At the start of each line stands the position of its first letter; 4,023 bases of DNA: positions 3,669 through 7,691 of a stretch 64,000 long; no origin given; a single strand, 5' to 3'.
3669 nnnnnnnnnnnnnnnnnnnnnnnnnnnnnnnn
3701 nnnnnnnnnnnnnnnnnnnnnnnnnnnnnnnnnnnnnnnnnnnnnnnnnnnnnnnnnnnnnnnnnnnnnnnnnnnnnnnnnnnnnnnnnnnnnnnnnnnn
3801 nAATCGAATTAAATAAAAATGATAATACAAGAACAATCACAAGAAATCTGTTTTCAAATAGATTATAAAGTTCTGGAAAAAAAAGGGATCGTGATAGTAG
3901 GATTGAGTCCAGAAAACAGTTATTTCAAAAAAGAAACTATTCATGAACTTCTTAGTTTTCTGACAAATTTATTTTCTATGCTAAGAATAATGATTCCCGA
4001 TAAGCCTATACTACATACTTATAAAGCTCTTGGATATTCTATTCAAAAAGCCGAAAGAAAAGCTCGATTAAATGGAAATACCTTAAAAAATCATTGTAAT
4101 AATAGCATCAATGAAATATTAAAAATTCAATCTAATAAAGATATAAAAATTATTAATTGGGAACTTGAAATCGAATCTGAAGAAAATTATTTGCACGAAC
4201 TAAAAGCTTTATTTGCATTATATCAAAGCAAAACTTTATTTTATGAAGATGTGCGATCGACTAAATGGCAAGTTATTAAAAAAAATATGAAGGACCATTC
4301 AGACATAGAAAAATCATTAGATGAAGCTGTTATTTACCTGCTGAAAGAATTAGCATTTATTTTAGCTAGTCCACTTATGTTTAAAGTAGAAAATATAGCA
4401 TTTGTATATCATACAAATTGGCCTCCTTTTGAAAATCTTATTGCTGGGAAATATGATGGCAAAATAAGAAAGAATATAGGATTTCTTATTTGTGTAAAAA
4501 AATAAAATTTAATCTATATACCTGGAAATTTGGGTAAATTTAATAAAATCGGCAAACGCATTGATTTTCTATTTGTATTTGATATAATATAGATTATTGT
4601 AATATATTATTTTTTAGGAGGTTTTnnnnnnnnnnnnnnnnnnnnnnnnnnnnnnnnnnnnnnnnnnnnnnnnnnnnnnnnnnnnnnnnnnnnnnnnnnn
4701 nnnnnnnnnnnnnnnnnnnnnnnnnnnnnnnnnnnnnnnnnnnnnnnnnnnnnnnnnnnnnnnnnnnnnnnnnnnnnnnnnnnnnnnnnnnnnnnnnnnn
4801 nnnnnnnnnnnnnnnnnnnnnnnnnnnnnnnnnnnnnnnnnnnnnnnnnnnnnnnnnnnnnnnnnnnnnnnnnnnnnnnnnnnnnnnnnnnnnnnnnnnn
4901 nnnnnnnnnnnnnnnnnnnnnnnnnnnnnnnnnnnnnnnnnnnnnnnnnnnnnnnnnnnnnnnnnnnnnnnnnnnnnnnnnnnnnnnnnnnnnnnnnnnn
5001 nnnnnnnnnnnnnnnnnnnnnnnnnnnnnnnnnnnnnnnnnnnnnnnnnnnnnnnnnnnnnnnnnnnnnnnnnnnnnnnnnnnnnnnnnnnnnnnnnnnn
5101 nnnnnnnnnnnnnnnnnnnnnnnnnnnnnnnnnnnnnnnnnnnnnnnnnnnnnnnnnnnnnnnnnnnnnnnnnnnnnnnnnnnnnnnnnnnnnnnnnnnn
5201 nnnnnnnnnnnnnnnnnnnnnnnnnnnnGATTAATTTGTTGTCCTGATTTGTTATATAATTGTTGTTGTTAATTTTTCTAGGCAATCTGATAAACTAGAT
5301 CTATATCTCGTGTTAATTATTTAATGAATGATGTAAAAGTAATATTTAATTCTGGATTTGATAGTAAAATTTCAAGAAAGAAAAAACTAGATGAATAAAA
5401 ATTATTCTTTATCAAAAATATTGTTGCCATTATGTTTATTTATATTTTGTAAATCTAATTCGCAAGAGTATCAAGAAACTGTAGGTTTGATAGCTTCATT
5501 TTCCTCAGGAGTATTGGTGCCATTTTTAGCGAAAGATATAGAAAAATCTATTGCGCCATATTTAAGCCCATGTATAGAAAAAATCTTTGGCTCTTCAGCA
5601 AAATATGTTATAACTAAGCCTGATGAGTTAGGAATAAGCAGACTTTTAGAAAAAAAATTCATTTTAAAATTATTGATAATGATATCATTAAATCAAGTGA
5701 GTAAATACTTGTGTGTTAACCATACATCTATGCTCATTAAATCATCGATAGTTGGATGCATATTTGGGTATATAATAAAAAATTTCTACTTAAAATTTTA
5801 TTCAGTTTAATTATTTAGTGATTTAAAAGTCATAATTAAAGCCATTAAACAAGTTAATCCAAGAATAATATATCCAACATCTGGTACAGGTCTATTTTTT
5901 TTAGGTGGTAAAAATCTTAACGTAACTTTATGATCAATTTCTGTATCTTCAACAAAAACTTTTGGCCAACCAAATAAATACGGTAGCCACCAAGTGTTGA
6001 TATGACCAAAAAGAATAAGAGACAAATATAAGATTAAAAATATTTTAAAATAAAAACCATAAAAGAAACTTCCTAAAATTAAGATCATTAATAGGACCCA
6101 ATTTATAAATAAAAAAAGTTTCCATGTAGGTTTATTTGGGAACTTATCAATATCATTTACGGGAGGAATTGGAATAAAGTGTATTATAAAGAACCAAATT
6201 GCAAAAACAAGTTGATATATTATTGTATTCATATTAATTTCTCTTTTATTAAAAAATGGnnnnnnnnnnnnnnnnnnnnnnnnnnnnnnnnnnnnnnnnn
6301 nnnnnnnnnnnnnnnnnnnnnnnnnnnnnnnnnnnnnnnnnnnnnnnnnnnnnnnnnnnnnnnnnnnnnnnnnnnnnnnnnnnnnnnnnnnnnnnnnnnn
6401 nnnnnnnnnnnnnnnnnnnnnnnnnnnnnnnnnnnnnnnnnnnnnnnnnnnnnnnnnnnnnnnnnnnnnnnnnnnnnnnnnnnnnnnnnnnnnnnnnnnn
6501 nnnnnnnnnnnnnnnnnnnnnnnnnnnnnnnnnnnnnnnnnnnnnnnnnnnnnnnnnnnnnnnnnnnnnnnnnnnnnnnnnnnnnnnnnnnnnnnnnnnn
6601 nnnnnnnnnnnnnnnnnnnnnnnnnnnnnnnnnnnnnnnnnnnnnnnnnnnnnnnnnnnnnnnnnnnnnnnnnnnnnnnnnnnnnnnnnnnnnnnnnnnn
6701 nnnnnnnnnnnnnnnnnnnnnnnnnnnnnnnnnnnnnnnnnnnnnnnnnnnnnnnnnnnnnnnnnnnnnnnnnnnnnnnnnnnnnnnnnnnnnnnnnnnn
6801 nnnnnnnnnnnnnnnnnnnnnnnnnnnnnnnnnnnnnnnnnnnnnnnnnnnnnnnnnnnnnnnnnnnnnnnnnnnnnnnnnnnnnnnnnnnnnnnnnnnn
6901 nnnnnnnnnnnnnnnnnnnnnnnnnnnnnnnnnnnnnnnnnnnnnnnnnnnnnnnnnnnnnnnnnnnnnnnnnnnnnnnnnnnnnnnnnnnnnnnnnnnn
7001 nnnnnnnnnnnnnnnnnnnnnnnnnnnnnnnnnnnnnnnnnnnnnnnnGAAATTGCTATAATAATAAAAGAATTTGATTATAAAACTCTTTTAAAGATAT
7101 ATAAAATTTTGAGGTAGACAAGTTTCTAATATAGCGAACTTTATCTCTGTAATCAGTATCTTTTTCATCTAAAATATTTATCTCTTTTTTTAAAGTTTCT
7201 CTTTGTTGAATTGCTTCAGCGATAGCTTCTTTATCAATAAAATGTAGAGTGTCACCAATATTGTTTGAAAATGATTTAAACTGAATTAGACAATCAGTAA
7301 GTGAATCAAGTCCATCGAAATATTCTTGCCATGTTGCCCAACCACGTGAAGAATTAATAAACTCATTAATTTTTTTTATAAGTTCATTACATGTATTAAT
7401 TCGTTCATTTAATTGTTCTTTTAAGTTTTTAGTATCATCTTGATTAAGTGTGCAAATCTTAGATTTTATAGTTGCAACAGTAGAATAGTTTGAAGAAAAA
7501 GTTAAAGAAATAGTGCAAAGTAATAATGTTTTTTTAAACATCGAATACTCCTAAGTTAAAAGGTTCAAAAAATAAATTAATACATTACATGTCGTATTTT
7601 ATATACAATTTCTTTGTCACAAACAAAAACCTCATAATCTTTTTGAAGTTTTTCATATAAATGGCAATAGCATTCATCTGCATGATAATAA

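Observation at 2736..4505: TetR-linked tRNA-dependent cyclodipeptide synthase in an endosymbiont-like genome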

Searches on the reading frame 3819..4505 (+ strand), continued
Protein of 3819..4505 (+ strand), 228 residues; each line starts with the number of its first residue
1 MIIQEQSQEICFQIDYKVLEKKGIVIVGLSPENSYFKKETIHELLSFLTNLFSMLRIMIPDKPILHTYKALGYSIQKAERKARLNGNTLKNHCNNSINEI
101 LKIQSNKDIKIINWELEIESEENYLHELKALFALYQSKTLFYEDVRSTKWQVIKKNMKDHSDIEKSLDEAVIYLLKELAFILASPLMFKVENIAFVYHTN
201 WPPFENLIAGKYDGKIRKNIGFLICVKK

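Call 35: search_protein_families(library=pfam, proteins=[L003:6883-7920:-, L009:7752-8537:-, L079:8947-9705:-, L062:36-689:+, L036:6429-7052:-, L042:8409-9371:+, L048:7052-7777:-, L001:1097-2335:-, L082:2662-2850:-, L082:4390-4719:+], max_evalue=0.01)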
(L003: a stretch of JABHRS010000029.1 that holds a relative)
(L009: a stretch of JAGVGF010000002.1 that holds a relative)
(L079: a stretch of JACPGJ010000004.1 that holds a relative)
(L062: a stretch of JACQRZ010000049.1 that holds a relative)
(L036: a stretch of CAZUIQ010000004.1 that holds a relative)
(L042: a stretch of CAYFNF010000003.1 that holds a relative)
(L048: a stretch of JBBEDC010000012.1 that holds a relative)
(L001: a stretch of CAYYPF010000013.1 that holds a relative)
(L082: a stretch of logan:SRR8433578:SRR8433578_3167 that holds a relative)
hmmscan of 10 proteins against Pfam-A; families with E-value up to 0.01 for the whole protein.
L003:6883-7920:- (345 aa): 22 families
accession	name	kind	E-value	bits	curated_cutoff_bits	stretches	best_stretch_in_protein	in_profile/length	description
PF13412.12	HTH_24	-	5.7e-19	67.9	21.9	2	8-55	1-48/48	Winged helix-turn-helix DNA-binding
PF13404.12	HTH_AsnC-type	-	1.5e-15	57.1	27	2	8-49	1-42/42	AsnC-type helix-turn-helix domain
PF12840.13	HTH_20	-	3.3e-07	30.6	27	1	29-55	23-49/51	Helix-turn-helix domain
PF01047.28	MarR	-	9e-07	29.1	24.6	1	17-55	10-48/59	MarR family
PF08279.18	HTH_11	-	2.5e-06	27.7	25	1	13-51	3-42/55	HTH domain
PF12802.13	MarR_2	-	1e-05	26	27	0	29-54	25-50/61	MarR family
PF01037.27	AsnC_trans_reg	-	1.8e-05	25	25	0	257-305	2-50/73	Lrp/AsnC ligand binding domain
PF13730.12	HTH_36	-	4.4e-05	23.6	25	0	209-234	27-52/55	Helix-turn-helix domain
PF13384.12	HTH_23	-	0.00019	21.6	24.6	0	14-45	9-37/50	Homeodomain-like domain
PF00196.25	GerE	-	0.00048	20.1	23.5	0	28-47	21-40/57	Bacterial regulatory proteins, luxR family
PF13545.12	HTH_Crp_2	-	0.00055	20.3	27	0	23-60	21-61/70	Crp-like helix-turn-helix domain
PF13556.12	HTH_30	-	0.00057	20.1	27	0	28-50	16-38/59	PucR C-terminal helix-turn-helix domain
PF01022.26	HTH_5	-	0.001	19.3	22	0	30-54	21-45/47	Bacterial regulatory protein, arsR family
PF25212.1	HVO_A0114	-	0.0011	19.1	27.6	0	191-237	20-66/84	HVO_A0114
PF09339.16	HTH_IclR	-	0.002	18.3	22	0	197-224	7-35/52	IclR helix-turn-helix domain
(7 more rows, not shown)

L009:7752-8537:- (261 aa): 17 families
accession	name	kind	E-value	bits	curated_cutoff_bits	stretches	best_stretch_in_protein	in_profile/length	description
PF08241.18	Methyltransf_11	-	2.2e-24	86.3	21.2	1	53-143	1-94/95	Methyltransferase domain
PF13847.12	Methyltransf_31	-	2.2e-23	83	27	1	48-162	3-127/145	Methyltransferase domain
PF13649.12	Methyltransf_25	-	5e-22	78.9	27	1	52-140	1-97/97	Methyltransferase domain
PF13489.12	Methyltransf_23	-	1.4e-15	57.9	27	1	36-220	8-160/164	Methyltransferase domain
PF01209.24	Ubie_methyltran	-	1.5e-15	57.6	20.1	1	41-143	40-150/233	ubiE/COQ5 methyltransferase family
PF08242.18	Methyltransf_12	-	6.9e-15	56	30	1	53-142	1-98/98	Methyltransferase domain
PF03141.22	Methyltransf_29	-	2.1e-11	43.5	23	1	36-155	104-227/506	Putative S-adenosyl-L-methionine-dependent methyltransferase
PF05148.21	Methyltransf_8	-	1.6e-08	35.1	27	1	50-143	74-155/219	Hypothetical methyltransferase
PF02353.26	CMAS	-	9.1e-08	32.2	27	1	43-236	57-255/273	Mycolic acid cyclopropane synthetase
PF06325.19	PrmA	-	4.4e-06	26.9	22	1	48-145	161-259/296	Ribosomal protein L11 methyltransferase (PrmA)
PF05175.20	MTS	-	1.2e-05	25.4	23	1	40-140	23-134/170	Methyltransferase small domain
PF07021.18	MetW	-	8.4e-05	22.7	21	1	48-138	13-104/193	Methionine biosynthesis protein MetW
PF05219.18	DREV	-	0.00025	20.7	26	1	46-158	92-200/265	DREV methyltransferase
PF01135.25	PCMT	-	0.00082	19.6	20.3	1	39-91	64-119/210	Protein-L-isoaspartate(D-aspartate) O-methyltransferase (PCMT)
PF00891.24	Methyltransf_2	-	0.0011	18.8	22.3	1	50-142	64-162/210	O-methyltransferase domain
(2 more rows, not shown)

L079:8947-9705:- (252 aa): 7 families
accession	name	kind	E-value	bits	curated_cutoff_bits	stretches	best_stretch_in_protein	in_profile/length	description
PF01978.25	TrmB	-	2e-12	47.2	25.6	1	15-79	4-67/68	Sugar-specific transcriptional regulator TrmB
PF12840.13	HTH_20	-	1.8e-05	25.1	27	1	18-61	3-46/51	Helix-turn-helix domain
PF21476.4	PF0610-like_N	-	0.0022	18.6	33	0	29-57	10-38/50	PF0610-like, N-terminal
PF09339.16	HTH_IclR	-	0.0064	16.7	22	1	33-62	18-47/52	IclR helix-turn-helix domain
PF08222.17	HTH_CodY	-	0.0066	16.5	27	0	32-63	3-34/61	CodY helix-turn-helix domain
PF13412.12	HTH_24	-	0.0085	16.1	21.9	0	33-62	17-46/48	Winged helix-turn-helix DNA-binding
PF03965.22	Penicillinase_R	-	0.0095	16.7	22.6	0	22-85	6-73/115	Penicillinase repressor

L062:36-689:+ (217 aa): 2 families
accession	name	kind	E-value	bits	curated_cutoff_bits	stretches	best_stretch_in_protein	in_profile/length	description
PF20803.2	PaaX_M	-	1.2e-20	73.8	24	1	128-198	2-72/83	PaaX protein central Cas2-like domain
PF09827.14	CRISPR_Cas2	-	0.0018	18.9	23.8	0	134-172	2-37/74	CRISPR associated protein Cas2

L036:6429-7052:- (207 aa): 1 family
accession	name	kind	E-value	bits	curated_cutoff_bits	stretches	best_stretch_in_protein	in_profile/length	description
PF03167.25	UDG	-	2.6e-35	122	24.3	1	37-178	1-127/141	Uracil DNA glycosylase superfamily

L042:8409-9371:+ (320 aa): 2 families
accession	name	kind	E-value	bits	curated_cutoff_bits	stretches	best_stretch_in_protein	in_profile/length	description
PF00497.25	SBP_bac_3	-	1e-19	71.1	26.4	1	105-316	8-129/132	Bacterial extracellular solute-binding proteins, family 3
PF16715.11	CDPS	-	5.1e-05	23.5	27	1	3-65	139-202/220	Cyclodipeptide synthase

L048:7052-7777:- (241 aa): 0 families

L001:1097-2335:- (412 aa): 1 family
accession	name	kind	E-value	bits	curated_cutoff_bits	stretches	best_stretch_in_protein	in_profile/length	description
PF04123.18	DUF373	-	3.5e-87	293.4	28.3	1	4-335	2-333/335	Domain of unknown function (DUF373)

L082:2662-2850:- (62 aa): 0 families

L082:4390-4719:+ (109 aa): 0 families

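Call 53: predict_structure(alignment_id=A1)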
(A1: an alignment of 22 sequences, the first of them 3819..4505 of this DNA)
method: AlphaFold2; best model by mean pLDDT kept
length: 228 residues; sequences in the alignment: 22
mean_pLDDT: 92.9   pTM: 0.89
mean pLDDT of the five models: 92.9, 92.8, 91.7, 88.6, 88.2
residues with pLDDT >= 90: 183; 70-90: 42; 50-70: 3; < 50: 0
segments of 3 or more residues with pLDDT < 50: none
pLDDT, mean of each block of 10 residues (from residue 1): 78 84 94 90 96 96 92 95 95 98 96 94 98 97 95 87 92 96 96 92 93 95 88
secondary structure, 60 per line:
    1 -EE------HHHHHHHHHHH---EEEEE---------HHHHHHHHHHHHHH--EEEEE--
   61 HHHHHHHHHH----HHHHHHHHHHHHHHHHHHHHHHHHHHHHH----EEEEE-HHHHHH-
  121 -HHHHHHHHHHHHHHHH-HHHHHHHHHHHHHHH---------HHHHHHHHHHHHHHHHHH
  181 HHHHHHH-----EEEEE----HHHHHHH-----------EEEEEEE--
elements in order: H10-20 E24-28 H38-51 E54-58 H61-70 H75-103 E108-112 H114-119 H122-137 H139-153 H163-187 E193-197 H202-208 E220-226
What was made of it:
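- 3819..4505 (+): Cyclodipeptide synthase, NYH subfamily (228 aa). The AF2 model has pLDDT 92.9 (call 53).
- On Cyclodipeptide synthase (PF16715 / TIGR04539): The AF2 model has pLDDT 92.9 and pTM 0.89 (call 53). The helix at residues 75-103 is present (call 53) and carries K77, R80, K81, R83 and K89.
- The model is confident (call 53).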

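Call 62: fold_search(model_id=the predicted structure, library=pdb)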
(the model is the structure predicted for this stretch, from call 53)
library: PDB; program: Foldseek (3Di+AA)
matches with E <= 10: 751; with E <= 0.001: 81
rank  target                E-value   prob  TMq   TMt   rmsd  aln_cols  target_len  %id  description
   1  6ez3_B                6.3e-14  1.00  0.81  0.86   3.3       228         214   20  Structure of CDPS from Staphylococcus haemolyticus (released 2018-11-14)
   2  6ez3_A                6.6e-14  1.00  0.83  0.85   3.4       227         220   20  Structure of CDPS from Staphylococcus haemolyticus (released 2018-11-14)
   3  3oqj_B                7.4e-14  1.00  0.78  0.81   3.9       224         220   24  Crystal structure of B. licheniformis CDPS yvmC-BLIC in complex with CAPSO (released 2011-02-23)
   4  6ez3_D                1.5e-13  1.00  0.82  0.86   3.4       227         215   20  Structure of CDPS from Staphylococcus haemolyticus (released 2018-11-14)
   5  3s7t_A                1.9e-13  1.00  0.81  0.85   2.8       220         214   24  Crystal structure of SeMet B. licheniformis CDPS YvmC-Blic (released 2011-06-22)
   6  3s7t_B                1.9e-13  1.00  0.80  0.82   3.2       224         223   24  Crystal structure of SeMet B. licheniformis CDPS YvmC-Blic (released 2011-06-22)
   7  6ez3_C                2.1e-13  1.00  0.82  0.85   3.3       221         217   20  Structure of CDPS from Staphylococcus haemolyticus (released 2018-11-14)
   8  6ez3_E                2.5e-13  1.00  0.81  0.87   3.3       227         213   20  Structure of CDPS from Staphylococcus haemolyticus (released 2018-11-14)
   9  3oqh_A                2.6e-13  1.00  0.80  0.85   3.1       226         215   23  Crystal structure of B. licheniformis CDPS yvmC-BLIC (released 2011-02-23)
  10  3oqi_A                5.5e-13  1.00  0.80  0.82   3.3       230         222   23  Crystal structure of B. licheniformis CDPS yvmC-BLIC in complex with CHES (released 2011-02-23)
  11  3oqh_B                5.5e-13  1.00  0.78  0.79   3.6       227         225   23  Crystal structure of B. licheniformis CDPS yvmC-BLIC (released 2011-02-23)
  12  4q24                  1.1e-12  1.00  0.79  0.81   3.4       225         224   17  Crystal structure of Cyclo(L-leucyl-L-phenylalanyl) synthase (released 2014-10-08)
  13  3oqj_A                1.5e-12  1.00  0.78  0.83   3.1       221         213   24  Crystal structure of B. licheniformis CDPS yvmC-BLIC in complex with CAPSO (released 2011-02-23)
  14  6ez3_F                2.6e-12  1.00  0.82  0.86   3.4       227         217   20  Structure of CDPS from Staphylococcus haemolyticus (released 2018-11-14)
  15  7azu                  2.6e-12  1.00  0.79  0.79   2.8       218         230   22  Crystal structure of a cyclodipeptide synthase from Bacillus thermoamylovorans (released 2021-01-27)
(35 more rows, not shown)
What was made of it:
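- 3819..4505 (+): The top 49 Foldseek PDB hits are all CDPSs, with TM up to 0.83 (call 62).
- On Cyclodipeptide synthase (PF16715 / TIGR04539): The top 49 Foldseek PDB hits are CDPSs and the next hit is an aminoacyl-tRNA synthetase (call 62).
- On NYH subfamily of CDPS: NYH structures outrank XYP structures in call 62.
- Closest known: NYH-subfamily cyclodipeptide synthases with solved structures: YvmC. Same: The predicted fold is the same (TM 0.78-0.83, call 62).
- Closest known: CDPSs of intracellular bacteria. Different: They are structurally more distant, ranking 21 or lower in call 62.
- Closest known: ParcuCDPS. Different: It belongs to the XYP subfamily and is a much weaker structural match (TM about 0.63, E about 1e-5, call 62).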

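Call 82: search_protein_representatives(protein=window:3819-4505:+)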
Query: 228 residues. Proteins with E-value up to 0.001 (for the whole library): 501; up to 1e-10: 278; up to 1e-30: 44. The best 150 are listed.
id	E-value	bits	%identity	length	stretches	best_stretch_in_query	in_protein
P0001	1.1e-145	499.3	100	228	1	1-228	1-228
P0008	3.2e-58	213.4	46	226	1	10-224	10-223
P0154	4.7e-55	203.0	43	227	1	9-223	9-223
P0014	3.6e-53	196.8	45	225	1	3-224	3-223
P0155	5.3e-51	189.8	46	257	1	11-224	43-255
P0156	6.6e-50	186.2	45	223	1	11-224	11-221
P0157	8.1e-49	182.6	41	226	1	11-224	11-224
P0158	8.2e-49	182.6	45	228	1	10-227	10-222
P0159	2.2e-47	178.0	43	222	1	7-224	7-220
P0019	2.2e-47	178.0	46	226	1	17-224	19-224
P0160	3.2e-47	177.4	43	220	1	3-224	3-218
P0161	7.5e-47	176.2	43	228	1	9-225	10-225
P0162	9.2e-46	172.7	43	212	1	22-220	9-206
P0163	1.1e-45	172.4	45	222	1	18-223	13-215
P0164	1.4e-44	168.8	42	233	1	3-224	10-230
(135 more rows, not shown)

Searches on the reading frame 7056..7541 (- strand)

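Call 84: search_protein_families(library=pfam, proteins=[window:7056-7541:-], max_evalue=0.001)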
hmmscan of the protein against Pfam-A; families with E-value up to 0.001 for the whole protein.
window:7056-7541:- (161 aa): 1 family
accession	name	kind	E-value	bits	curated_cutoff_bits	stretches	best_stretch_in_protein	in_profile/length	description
PF14523.12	Syntaxin_2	-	0.00092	19.7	26.5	1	20-66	14-61/134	Syntaxin-like protein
